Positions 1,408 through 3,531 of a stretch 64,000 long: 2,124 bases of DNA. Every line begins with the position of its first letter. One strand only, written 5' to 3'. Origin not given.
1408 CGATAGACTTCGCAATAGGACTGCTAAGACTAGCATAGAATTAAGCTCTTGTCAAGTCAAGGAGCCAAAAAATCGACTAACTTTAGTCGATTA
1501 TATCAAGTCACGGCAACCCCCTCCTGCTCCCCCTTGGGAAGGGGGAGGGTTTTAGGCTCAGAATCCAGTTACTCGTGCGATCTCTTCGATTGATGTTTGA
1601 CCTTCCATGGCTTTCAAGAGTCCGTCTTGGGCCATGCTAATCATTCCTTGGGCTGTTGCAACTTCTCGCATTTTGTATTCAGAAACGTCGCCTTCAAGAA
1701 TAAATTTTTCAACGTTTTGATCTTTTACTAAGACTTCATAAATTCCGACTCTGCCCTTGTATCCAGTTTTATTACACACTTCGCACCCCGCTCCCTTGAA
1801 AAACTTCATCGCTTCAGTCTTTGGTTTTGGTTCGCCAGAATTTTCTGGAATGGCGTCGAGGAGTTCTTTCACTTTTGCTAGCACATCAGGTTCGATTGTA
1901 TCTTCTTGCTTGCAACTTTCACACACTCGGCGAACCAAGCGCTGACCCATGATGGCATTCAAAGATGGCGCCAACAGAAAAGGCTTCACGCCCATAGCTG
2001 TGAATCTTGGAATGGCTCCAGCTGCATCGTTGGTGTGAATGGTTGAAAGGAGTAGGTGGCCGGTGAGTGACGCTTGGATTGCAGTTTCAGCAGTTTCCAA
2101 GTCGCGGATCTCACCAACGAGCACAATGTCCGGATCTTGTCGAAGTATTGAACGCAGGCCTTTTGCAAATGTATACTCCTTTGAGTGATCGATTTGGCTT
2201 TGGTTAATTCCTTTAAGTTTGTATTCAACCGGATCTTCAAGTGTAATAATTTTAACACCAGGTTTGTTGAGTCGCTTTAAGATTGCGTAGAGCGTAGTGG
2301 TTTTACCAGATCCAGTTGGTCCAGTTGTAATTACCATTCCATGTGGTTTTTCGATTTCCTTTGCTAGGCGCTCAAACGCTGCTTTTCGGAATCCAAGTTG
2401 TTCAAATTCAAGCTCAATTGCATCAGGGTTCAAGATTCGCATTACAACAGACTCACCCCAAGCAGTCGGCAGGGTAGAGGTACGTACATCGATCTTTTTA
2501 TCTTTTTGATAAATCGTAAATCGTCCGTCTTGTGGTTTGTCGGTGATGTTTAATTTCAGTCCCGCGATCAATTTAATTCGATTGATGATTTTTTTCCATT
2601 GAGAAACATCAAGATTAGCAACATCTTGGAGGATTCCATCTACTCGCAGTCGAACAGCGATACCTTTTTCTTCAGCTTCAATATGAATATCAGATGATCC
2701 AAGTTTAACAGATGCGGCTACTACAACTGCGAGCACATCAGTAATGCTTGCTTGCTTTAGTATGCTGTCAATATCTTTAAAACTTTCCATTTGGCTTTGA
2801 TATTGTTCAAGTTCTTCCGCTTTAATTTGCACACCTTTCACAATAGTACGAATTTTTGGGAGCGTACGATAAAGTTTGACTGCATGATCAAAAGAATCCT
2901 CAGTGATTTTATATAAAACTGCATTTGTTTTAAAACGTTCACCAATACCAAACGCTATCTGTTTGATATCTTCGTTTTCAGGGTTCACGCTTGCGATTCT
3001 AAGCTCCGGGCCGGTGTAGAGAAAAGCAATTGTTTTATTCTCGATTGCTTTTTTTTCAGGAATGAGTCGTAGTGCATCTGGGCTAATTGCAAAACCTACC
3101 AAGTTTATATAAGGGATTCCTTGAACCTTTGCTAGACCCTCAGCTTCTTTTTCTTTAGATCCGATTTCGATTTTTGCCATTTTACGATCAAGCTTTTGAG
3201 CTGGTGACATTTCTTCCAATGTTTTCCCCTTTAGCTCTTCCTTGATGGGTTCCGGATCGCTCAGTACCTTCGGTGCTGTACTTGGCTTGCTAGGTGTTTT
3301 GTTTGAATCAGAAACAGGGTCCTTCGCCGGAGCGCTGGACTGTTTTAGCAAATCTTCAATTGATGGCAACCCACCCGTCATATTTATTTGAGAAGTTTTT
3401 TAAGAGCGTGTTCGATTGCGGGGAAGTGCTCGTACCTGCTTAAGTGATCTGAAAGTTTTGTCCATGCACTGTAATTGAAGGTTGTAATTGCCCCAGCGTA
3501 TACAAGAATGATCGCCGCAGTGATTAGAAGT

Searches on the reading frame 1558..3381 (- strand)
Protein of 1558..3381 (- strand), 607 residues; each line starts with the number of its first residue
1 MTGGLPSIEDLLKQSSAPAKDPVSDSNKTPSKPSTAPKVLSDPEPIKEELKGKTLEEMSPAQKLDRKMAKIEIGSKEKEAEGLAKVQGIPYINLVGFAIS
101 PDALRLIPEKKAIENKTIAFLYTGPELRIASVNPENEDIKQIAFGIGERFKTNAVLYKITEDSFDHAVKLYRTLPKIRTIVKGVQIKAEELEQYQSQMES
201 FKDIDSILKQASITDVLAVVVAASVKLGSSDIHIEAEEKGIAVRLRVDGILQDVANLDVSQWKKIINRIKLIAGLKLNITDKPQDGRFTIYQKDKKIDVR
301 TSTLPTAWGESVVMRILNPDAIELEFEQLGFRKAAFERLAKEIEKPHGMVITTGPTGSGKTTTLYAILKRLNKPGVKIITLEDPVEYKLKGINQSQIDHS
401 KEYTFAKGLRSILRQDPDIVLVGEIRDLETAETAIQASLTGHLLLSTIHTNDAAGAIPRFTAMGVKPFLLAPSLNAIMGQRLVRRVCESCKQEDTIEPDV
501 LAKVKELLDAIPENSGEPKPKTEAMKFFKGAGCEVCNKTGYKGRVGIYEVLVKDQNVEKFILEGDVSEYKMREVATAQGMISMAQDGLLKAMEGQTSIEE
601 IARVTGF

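Call 7: search_protein_families(library=pfam, proteins=[window:1558-3381:-], max_evalue=0.01)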
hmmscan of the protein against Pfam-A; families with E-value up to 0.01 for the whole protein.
window:1558-3381:- (607 aa): 11 families
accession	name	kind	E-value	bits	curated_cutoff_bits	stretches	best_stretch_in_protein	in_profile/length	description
PF00437.27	T2SSE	-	5.1e-122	407.5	24.9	1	210-603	5-370/370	Type II/IV secretion system protein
PF20720.3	nSTAND3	-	2.1e-05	24.7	27.2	1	338-388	8-58/155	Novel STAND NTPase 3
PF25199.1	nSTAND_NTPase5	-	0.00017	21.9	34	1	335-388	28-83/145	Novel STAND NTPase 5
PF04851.21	ResIII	-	0.00053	20.4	22.5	1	333-379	9-57/164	Type III restriction enzyme, res subunit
PF05157.20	MshEN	-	0.00075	19.9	23.1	1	88-140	2-54/90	MshEN domain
PF13173.12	AAA_14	-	0.0012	19.2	27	1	349-437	4-83/129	AAA domain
PF13401.12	AAA_22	-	0.0017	19.1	27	1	346-384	4-44/130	AAA domain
PF13191.12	AAA_16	-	0.0036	18.3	32.6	1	332-380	5-56/167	AAA ATPase domain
PF13604.12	AAA_30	-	0.0037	17.5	27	1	343-380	14-51/191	AAA domain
PF00004.35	AAA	-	0.0067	17.3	21.2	0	351-432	2-73/131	ATPase family associated with various cellular activities (AAA)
PF03266.21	NTPase_1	-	0.0074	16.6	23.9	0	350-378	2-30/168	NTPase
